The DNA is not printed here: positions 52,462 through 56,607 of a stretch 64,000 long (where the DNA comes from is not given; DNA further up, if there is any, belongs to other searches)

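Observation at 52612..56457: STAND-like NTPase / TPR array fused to a sigma-54 enhancer-binding module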

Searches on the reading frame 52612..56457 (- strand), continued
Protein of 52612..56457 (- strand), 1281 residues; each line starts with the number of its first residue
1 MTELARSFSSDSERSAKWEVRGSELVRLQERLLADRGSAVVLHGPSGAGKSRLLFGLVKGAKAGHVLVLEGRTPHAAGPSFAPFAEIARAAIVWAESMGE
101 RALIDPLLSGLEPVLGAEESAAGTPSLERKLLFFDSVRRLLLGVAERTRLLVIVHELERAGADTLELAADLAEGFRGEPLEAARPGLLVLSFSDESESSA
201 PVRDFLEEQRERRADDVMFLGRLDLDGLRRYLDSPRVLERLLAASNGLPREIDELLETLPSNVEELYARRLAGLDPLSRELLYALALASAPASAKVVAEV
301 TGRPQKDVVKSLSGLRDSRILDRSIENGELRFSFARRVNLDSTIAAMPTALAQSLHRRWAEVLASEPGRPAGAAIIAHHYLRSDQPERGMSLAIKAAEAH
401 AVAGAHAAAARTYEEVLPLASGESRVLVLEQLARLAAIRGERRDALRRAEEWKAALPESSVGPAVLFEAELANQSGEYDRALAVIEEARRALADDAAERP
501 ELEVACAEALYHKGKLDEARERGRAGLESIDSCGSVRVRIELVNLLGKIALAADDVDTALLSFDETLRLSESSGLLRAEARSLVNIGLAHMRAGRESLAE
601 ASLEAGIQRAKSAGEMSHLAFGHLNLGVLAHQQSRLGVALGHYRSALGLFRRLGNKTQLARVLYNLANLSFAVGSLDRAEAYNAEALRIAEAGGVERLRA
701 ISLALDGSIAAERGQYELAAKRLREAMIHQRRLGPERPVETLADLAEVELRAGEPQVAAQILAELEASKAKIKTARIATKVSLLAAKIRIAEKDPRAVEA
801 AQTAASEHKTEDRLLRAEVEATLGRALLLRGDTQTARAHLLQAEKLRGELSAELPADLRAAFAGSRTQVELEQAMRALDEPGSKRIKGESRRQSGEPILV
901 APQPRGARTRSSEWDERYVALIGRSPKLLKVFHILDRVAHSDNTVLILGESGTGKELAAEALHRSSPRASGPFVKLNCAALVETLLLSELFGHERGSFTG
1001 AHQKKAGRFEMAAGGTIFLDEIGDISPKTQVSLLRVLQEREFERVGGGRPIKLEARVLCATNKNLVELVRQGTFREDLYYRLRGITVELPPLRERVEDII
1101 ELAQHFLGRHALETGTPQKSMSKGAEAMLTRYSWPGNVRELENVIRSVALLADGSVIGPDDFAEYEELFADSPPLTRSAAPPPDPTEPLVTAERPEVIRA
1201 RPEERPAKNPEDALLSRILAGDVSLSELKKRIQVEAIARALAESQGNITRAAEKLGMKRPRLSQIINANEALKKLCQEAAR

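Call 67: find_encoding_contigs(protein=P0012, flank=6000, max_places=1)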
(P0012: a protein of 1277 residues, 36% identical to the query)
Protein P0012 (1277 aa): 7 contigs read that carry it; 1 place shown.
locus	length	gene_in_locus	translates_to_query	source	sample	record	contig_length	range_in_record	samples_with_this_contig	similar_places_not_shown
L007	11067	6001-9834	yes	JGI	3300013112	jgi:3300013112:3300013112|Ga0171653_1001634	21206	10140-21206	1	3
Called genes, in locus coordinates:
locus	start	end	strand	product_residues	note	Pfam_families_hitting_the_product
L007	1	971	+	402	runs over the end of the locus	PF01145:Band_7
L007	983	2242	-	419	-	PF13657:Couple_hipA, PF07804:HipA_C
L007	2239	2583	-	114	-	PF13560:HTH_31, PF01381:HTH_3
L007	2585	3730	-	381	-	PF01938:TRAM, PF02475:TRM5-TYW2_MTfase (faint), PF03602:Cons_hypoth95 (faint), PF13649:Methyltransf_25 (weak), PF05958:tRNA_U5-meth_tr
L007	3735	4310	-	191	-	-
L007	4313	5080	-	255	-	PF01887:SAM_HAT_N, PF20257:SAM_HAT_C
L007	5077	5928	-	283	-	-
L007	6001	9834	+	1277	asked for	PF13191:AAA_16, PF13424:TPR_12, PF17874:TPR_MalT, PF00158:Sigma54_activat, PF13191:AAA_16 (weak), PF14532:Sigma54_activ_2, PF07728:AAA_5 (weak), PF25601:AAA_lid_14, +6 more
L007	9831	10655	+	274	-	-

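Call 68: find_encoding_contigs(protein=P0013, flank=6000, max_places=1)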
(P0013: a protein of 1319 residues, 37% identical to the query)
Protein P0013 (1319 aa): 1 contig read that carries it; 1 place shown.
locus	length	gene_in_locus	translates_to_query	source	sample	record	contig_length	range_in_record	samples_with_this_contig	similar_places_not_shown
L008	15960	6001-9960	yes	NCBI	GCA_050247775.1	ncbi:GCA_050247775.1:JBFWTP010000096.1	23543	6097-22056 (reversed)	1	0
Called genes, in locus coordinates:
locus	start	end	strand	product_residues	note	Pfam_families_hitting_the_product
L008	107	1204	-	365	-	PF01008:IF-2B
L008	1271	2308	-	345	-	-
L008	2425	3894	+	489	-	PF00512:HisKA (weak), PF13581:HATPase_c_2 (weak), PF02518:HATPase_c, PF00072:Response_reg (weak)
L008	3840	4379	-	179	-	-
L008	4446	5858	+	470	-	PF16697:Yop-YscD_cpl, PF00498:FHA, PF00158:Sigma54_activat, PF13191:AAA_16 (weak), PF14532:Sigma54_activ_2, PF07728:AAA_5 (weak), PF25601:AAA_lid_14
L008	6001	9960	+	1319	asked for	PF13191:AAA_16, PF00004:AAA (faint), PF00158:Sigma54_activat, PF07728:AAA_5, PF13191:AAA_16 (weak), PF14532:Sigma54_activ_2, PF25601:AAA_lid_14, PF02954:HTH_8, +2 more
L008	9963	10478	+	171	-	-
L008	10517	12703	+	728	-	PF07695:7TMR-DISM_7TM (weak), PF01590:GAF (weak), PF13185:GAF_2 (weak), PF13492:GAF_3, PF00512:HisKA, PF02518:HATPase_c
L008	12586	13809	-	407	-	-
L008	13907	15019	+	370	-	PF05222:AlaDh_PNT_N, PF01262:AlaDh_PNT_C, PF02826:2-Hacid_dh_C (weak)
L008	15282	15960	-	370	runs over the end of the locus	-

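Call 74: find_encoding_contigs(protein=P0001, flank=10000, max_places=2)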
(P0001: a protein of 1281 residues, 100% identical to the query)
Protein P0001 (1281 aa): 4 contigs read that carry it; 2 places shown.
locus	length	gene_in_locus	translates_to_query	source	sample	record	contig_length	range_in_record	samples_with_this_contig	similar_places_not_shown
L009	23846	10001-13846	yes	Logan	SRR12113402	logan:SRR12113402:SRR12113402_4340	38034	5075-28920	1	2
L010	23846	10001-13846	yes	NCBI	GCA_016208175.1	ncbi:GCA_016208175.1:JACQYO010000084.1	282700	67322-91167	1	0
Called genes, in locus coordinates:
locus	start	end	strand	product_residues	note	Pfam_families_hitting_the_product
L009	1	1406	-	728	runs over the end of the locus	PF00817:IMS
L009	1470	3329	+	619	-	PF07690:MFS_1, PF00854:PTR2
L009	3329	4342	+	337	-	PF01594:AI-2E_transport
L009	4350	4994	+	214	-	PF10294:Methyltransf_16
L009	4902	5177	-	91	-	-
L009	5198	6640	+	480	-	-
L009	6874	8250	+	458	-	-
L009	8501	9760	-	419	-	-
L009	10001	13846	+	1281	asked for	PF13191:AAA_16, PF17874:TPR_MalT (weak), PF13424:TPR_12 (weak), PF17874:TPR_MalT, PF00158:Sigma54_activat, PF07728:AAA_5 (weak), PF14532:Sigma54_activ_2, PF25601:AAA_lid_14, +2 more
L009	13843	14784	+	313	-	-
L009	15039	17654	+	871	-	-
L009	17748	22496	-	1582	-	PF02368:Big_2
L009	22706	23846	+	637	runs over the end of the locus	PF02366:PMT (weak), PF13231:PMT_2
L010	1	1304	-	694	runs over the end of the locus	PF00817:IMS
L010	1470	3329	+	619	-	PF07690:MFS_1, PF00854:PTR2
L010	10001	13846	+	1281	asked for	PF13191:AAA_16, PF17874:TPR_MalT (weak), PF13424:TPR_12 (weak), PF17874:TPR_MalT, PF00158:Sigma54_activat, PF07728:AAA_5 (weak), PF14532:Sigma54_activ_2, PF25601:AAA_lid_14, +2 more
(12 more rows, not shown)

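Call 96: find_encoding_contigs(protein=P0005, flank=3000, max_places=1)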
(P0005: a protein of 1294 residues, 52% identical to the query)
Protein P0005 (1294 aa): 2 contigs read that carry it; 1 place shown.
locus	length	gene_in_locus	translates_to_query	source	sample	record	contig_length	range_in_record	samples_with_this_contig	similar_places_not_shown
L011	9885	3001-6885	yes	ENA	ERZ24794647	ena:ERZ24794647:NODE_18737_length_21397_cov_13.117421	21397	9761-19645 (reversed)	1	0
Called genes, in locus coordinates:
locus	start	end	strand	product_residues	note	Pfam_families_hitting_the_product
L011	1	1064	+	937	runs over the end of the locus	?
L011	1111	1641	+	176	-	PF01327:Pep_deformylase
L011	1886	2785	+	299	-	PF00551:Formyl_trans_N, PF02911:Formyl_trans_C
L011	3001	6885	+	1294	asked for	PF13191:AAA_16, PF13424:TPR_12, PF17874:TPR_MalT, PF00158:Sigma54_activat, PF14532:Sigma54_activ_2, PF00004:AAA (weak), PF25601:AAA_lid_14, PF02954:HTH_8 (weak), +2 more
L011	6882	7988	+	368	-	-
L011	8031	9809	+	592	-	PF08439:Peptidase_M3_N, PF01432:Peptidase_M3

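Call 97: find_encoding_contigs(protein=P0009, flank=3000, max_places=1)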
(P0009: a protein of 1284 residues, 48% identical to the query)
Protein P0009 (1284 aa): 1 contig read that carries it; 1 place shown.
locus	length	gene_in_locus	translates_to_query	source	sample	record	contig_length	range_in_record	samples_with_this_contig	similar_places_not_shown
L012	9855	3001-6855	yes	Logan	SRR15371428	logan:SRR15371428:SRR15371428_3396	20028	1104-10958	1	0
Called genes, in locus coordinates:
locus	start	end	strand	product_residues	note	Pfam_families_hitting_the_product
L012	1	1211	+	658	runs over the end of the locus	-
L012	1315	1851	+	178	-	PF01327:Pep_deformylase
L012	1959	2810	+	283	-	PF00551:Formyl_trans_N, PF02911:Formyl_trans_C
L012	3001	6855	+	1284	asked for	PF13191:AAA_16, PF13424:TPR_12, PF17874:TPR_MalT, PF00158:Sigma54_activat, PF13191:AAA_16 (weak), PF14532:Sigma54_activ_2, PF07728:AAA_5 (weak), PF25601:AAA_lid_14, +9 more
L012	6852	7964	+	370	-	-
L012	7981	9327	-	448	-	PF05157:MshEN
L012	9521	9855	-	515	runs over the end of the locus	-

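Call 98: find_encoding_contigs(protein=P0004, flank=3000, max_places=1)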
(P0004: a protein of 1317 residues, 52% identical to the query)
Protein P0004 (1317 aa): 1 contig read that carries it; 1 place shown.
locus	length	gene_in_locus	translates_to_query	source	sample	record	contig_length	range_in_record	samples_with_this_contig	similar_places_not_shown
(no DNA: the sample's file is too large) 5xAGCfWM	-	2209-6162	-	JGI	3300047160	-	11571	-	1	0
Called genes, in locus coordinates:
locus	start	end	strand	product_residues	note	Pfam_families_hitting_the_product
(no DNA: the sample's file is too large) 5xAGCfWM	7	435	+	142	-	-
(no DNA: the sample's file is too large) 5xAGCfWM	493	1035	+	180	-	PF01327:Pep_deformylase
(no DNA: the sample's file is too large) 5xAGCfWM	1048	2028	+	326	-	PF00551:Formyl_trans_N, PF02911:Formyl_trans_C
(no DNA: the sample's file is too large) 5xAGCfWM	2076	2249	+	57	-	-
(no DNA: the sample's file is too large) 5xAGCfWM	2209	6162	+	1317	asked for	PF13191:AAA_16, PF13424:TPR_12 (weak), PF17874:TPR_MalT, PF13424:TPR_12, PF00158:Sigma54_activat, PF14532:Sigma54_activ_2, PF07728:AAA_5, PF25601:AAA_lid_14, +6 more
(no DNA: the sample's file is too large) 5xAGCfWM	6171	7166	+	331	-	-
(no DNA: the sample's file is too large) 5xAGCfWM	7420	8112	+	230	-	PF12840:HTH_20, PF01022:HTH_5 (weak), PF12802:MarR_2 (faint)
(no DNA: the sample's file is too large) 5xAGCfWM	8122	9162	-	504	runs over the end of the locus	-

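Call 108: search_protein_families(library=padloc, proteins=[window:52612-56457:-], max_evalue=0.01)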
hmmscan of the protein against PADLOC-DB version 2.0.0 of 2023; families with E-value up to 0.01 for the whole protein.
window:52612-56457:- (1281 aa): 3 families
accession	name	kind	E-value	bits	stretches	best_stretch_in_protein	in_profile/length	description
PDLC01995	RtcR_PspF2--CARF_AAA_HTH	-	1.5e-103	345.5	2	913-1164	161-412/481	-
PDLC01994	RtcR_PspF1--CARF_AAA_HTH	-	2e-52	176.8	1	910-1265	150-464/468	-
PDLC01993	RtcR--CARF_AAA_HTH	-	1.5e-49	166.9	1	924-1160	185-430/523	-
